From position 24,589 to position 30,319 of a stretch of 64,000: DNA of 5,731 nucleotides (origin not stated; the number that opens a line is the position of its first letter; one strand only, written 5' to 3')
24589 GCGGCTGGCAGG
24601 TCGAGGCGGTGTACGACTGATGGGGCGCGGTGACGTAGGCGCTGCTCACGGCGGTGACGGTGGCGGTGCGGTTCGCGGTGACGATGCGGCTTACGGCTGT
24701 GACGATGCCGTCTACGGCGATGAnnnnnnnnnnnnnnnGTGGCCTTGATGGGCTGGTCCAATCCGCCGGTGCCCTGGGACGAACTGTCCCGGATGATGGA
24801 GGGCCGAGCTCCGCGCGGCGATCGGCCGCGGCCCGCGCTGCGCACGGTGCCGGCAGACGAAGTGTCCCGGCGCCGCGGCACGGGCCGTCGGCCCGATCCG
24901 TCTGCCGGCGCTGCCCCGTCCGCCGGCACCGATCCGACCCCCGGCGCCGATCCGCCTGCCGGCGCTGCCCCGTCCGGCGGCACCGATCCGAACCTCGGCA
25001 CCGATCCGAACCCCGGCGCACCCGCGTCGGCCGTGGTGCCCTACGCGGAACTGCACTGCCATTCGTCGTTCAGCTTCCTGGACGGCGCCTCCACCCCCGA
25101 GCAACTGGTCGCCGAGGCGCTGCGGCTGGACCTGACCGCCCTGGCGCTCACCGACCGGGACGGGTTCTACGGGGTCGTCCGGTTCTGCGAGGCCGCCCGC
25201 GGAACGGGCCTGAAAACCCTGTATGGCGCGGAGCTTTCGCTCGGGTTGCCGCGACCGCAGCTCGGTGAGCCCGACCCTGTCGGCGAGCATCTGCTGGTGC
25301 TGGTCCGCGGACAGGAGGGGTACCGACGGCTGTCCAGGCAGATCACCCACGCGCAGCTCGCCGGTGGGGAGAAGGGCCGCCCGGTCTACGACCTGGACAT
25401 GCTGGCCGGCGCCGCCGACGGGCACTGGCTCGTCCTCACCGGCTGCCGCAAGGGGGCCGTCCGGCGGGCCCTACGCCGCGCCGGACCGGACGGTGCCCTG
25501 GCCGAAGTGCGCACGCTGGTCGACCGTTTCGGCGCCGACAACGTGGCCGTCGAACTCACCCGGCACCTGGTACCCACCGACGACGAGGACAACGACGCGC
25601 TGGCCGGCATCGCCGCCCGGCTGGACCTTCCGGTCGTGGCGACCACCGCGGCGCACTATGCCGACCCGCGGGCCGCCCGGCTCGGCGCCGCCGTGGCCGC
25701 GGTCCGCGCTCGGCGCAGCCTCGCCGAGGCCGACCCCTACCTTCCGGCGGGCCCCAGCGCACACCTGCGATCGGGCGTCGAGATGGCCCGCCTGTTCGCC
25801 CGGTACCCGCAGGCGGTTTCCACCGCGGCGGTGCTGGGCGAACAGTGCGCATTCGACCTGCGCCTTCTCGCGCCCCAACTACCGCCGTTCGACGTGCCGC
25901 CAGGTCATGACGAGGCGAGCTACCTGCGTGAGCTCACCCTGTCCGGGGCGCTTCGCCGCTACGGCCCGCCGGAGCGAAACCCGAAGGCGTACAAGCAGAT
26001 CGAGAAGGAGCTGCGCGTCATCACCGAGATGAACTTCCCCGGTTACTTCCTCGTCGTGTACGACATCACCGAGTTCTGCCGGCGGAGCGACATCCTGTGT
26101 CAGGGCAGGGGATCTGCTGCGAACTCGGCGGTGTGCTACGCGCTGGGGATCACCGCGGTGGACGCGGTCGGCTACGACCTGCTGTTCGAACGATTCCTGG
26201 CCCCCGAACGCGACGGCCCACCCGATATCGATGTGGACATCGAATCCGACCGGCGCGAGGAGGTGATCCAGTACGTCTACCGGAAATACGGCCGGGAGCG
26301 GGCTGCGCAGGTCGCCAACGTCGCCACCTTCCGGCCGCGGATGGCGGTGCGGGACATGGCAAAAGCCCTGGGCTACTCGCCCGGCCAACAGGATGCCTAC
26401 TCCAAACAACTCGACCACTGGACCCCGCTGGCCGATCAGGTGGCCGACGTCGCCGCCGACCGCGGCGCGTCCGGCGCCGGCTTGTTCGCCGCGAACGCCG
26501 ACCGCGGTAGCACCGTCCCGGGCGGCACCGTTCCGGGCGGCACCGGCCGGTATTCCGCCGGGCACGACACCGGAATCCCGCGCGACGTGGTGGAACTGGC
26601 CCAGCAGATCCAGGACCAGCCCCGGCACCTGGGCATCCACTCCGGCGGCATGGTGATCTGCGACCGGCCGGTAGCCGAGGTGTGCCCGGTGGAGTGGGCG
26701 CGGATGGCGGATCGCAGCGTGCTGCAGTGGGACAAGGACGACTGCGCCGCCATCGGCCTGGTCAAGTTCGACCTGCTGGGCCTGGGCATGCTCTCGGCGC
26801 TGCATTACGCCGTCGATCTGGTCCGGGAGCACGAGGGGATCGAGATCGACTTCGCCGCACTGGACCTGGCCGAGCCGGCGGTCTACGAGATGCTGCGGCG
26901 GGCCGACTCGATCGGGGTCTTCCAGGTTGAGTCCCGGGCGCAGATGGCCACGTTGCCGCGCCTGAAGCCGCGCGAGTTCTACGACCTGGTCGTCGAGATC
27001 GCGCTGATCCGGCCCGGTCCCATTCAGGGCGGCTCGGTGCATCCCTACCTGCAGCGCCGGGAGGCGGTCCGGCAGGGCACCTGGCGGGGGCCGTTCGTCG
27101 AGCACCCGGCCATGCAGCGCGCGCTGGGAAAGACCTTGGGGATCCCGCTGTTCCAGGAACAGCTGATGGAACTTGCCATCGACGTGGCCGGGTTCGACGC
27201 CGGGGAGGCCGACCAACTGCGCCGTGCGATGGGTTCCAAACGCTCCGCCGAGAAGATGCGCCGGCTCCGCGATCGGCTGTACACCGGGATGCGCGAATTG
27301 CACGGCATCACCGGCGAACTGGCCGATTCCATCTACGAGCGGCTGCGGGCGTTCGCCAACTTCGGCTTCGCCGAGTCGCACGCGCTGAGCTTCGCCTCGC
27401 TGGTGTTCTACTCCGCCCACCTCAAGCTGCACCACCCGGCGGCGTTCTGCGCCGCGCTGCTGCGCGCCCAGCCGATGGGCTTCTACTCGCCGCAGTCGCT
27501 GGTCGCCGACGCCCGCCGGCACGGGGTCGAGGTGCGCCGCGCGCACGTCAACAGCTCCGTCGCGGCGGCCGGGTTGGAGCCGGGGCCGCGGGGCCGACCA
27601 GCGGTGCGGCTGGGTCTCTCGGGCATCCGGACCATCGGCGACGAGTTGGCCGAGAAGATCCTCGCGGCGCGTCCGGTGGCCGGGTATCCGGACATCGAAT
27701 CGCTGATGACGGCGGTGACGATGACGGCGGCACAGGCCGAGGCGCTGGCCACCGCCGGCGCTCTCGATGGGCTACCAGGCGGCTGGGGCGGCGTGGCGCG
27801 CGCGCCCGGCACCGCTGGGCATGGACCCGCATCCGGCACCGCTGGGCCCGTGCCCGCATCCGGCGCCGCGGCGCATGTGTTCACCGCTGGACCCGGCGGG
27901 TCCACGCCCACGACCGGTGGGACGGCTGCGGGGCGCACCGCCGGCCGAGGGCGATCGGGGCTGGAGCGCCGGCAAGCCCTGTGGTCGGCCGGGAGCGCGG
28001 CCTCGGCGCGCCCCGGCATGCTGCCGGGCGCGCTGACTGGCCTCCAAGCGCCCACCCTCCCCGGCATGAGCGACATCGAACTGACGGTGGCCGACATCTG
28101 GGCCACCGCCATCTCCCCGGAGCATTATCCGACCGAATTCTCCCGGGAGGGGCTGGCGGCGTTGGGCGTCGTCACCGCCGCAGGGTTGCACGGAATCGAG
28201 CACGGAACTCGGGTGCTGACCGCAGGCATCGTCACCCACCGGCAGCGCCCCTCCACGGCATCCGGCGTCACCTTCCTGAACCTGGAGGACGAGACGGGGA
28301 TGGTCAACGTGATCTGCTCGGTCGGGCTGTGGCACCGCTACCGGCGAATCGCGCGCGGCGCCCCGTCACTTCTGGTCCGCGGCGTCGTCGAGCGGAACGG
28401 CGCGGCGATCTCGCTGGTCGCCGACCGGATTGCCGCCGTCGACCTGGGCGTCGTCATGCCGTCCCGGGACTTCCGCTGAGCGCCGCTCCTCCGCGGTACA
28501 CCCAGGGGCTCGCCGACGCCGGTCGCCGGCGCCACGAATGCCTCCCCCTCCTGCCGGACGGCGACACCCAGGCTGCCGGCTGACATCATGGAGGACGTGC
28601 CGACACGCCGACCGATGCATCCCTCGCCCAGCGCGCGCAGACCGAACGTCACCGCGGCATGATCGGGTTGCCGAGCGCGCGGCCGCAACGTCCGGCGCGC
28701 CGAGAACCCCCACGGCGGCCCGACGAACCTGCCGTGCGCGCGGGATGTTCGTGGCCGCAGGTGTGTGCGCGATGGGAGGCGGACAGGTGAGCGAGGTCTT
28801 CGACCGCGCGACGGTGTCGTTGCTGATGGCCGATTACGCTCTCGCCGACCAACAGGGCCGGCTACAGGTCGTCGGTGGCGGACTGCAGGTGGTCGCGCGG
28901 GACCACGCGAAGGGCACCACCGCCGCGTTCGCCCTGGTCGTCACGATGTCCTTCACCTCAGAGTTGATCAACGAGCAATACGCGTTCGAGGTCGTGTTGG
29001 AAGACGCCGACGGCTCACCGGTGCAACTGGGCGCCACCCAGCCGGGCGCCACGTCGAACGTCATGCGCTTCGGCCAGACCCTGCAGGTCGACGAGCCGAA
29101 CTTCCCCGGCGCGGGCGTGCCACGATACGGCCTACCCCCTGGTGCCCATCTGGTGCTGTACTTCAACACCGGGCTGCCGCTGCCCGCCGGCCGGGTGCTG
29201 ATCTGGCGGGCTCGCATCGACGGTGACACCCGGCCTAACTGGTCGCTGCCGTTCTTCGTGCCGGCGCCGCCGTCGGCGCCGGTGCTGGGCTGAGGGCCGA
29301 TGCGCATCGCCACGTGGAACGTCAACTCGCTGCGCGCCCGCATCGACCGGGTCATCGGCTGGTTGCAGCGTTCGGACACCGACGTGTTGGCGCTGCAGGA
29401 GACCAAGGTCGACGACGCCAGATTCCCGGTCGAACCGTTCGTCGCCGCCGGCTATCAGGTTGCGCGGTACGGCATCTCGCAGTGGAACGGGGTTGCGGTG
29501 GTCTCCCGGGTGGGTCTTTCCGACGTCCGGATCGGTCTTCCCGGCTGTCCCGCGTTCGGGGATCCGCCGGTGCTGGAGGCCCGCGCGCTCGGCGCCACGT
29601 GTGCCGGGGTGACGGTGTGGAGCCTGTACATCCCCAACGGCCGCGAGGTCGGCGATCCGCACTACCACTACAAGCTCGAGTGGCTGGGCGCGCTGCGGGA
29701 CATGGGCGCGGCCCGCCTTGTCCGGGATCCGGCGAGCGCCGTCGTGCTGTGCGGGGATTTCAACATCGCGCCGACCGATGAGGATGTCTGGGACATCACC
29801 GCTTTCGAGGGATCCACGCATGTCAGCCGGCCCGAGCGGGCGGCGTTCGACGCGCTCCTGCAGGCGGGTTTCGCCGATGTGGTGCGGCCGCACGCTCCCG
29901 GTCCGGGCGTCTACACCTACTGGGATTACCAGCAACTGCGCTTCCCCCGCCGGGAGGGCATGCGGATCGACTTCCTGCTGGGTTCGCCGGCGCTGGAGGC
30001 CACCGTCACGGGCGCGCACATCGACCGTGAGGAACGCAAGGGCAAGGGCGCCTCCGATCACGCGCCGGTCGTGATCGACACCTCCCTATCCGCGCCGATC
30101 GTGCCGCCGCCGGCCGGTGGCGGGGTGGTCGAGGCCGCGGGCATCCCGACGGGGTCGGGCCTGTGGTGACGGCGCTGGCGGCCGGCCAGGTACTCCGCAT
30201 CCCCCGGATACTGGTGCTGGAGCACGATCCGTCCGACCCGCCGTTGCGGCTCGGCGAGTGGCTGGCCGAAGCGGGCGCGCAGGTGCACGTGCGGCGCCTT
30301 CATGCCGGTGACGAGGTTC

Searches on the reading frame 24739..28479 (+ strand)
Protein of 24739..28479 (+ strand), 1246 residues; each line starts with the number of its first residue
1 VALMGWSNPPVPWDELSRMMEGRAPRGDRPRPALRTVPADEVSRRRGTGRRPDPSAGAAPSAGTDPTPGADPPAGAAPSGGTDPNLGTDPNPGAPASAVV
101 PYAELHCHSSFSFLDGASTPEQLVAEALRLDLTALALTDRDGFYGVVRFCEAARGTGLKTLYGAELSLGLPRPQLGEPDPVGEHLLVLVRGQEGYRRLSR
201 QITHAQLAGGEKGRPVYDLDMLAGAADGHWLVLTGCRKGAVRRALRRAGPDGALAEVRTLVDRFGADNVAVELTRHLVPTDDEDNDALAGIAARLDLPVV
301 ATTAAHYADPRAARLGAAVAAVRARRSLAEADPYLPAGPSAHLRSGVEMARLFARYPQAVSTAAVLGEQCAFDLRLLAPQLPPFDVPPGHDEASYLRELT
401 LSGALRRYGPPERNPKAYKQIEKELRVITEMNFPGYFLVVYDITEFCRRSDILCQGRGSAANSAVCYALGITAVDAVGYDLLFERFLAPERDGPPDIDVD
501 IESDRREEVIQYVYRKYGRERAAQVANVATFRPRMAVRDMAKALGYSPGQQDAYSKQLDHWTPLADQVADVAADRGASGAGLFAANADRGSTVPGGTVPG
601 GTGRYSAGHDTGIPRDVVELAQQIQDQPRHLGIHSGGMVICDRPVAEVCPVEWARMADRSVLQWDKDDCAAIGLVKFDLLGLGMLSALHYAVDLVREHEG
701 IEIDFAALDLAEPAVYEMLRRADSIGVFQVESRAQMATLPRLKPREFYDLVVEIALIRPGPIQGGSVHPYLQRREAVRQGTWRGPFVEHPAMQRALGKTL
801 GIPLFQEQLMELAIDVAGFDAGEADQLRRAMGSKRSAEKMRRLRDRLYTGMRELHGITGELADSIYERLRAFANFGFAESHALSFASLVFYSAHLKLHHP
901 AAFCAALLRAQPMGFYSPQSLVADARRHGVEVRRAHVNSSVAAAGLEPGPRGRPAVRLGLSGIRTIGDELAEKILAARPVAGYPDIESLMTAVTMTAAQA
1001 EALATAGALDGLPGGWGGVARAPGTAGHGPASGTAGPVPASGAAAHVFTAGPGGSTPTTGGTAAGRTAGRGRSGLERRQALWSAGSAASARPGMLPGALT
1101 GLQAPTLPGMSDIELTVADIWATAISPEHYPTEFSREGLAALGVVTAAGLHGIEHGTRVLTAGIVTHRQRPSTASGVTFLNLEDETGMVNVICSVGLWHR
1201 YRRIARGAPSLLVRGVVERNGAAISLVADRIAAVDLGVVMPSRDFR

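Call 10: search_protein_families(library=pfam, proteins=[window:24739-28479:+], max_evalue=0.001)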
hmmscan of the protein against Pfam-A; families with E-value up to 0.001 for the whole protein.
window:24739-28479:+ (1246 aa): 5 families
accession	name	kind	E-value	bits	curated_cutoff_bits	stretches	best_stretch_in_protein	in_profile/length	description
PF07733.18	DNA_pol3_alpha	-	5.8e-81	272.4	23.9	1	394-681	1-260/260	Bacterial DNA polymerase III alpha NTPase domain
PF17657.6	DNA_pol3_finger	-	1.6e-50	171.1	22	1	684-853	1-164/166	Bacterial DNA polymerase III alpha subunit finger domain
PF02811.25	PHP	-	1.1e-30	107.5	26.4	1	104-276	1-164/164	PHP domain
PF14579.12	HHH_6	-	3.1e-14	53.4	25.6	1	929-1012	1-83/90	Helix-hairpin-helix motif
PF01336.31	tRNA_anti-codon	-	1.5e-05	25.3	27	1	1160-1231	2-72/75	OB-fold nucleic acid binding domain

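Call 85: find_homologous_proteins(query=window:24739-28479:+, max_evalue=1e-100)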
Query window:24739-28479:+ (1246 aa): 7998 proteins with E <= 1e-100 among 8000 candidates; the best 120 are listed.
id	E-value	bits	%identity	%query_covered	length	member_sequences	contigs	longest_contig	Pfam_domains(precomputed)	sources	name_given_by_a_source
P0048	0.0e+0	2790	100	100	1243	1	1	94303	PF02811.27,PF14579.13,PF01336.32,PF17657.7,PF07733.19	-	-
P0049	0.0e+0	1865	76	92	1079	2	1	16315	PF02811.27,PF14579.13,PF01336.32,PF17657.7,PF07733.19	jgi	-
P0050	0.0e+0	1793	71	92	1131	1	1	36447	PF02811.27,PF14579.13,PF01336.32,PF17657.7,PF07733.19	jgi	jgi:error-prone DNA polymerase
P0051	0.0e+0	1790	69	100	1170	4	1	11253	PF02811.27,PF14579.13,PF01336.32,PF17657.7,PF07733.19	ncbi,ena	-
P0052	0.0e+0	1770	70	81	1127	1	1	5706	PF02811.27,PF14579.13,PF01336.32,PF17657.7,PF07733.19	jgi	jgi:error-prone DNA polymerase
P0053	0.0e+0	1759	67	92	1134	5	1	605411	PF02811.27,PF14579.13,PF01336.32,PF17657.7,PF07733.19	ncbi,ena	-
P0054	0.0e+0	1757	67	100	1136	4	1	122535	PF02811.27,PF14579.13,PF01336.32,PF17657.7,PF07733.19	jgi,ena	-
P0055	0.0e+0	1756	68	100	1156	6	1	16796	PF02811.27,PF14579.13,PF01336.32,PF17657.7,PF07733.19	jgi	jgi:error-prone DNA polymerase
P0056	0.0e+0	1752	67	100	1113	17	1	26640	PF02811.27,PF14579.13,PF01336.32,PF17657.7,PF07733.19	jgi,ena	-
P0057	0.0e+0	1751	61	100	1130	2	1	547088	PF02811.27,PF14579.13,PF01336.32,PF17657.7,PF07733.19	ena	-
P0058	0.0e+0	1750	69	81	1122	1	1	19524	PF02811.27,PF14579.13,PF01336.32,PF17657.7,PF07733.19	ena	-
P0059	0.0e+0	1750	70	81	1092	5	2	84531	PF02811.27,PF14579.13,PF01336.32,PF17657.7,PF07733.19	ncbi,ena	ncbi:MAG: error-prone DNA polymerase [Nakamurella multipartita]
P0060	0.0e+0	1749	69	81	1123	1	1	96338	PF02811.27,PF14579.13,PF01336.32,PF17657.7,PF07733.19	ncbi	-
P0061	0.0e+0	1749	70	81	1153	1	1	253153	PF02811.27,PF14579.13,PF01336.32,PF17657.7,PF07733.19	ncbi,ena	-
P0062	0.0e+0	1745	70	81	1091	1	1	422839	PF02811.27,PF14579.13,PF01336.32,PF17657.7,PF07733.19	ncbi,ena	-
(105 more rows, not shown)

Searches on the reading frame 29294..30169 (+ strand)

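Call 57: search_protein_families(library=pfam, proteins=[window:29294-30169:+], max_evalue=0.001)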
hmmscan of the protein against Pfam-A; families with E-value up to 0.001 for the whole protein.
window:29294-30169:+ (291 aa): 1 family
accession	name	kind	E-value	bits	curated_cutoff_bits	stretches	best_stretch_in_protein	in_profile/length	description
PF03372.29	Exo_endo_phos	-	2.8e-27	96.3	24.5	1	6-256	1-225/225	Endonuclease/Exonuclease/phosphatase family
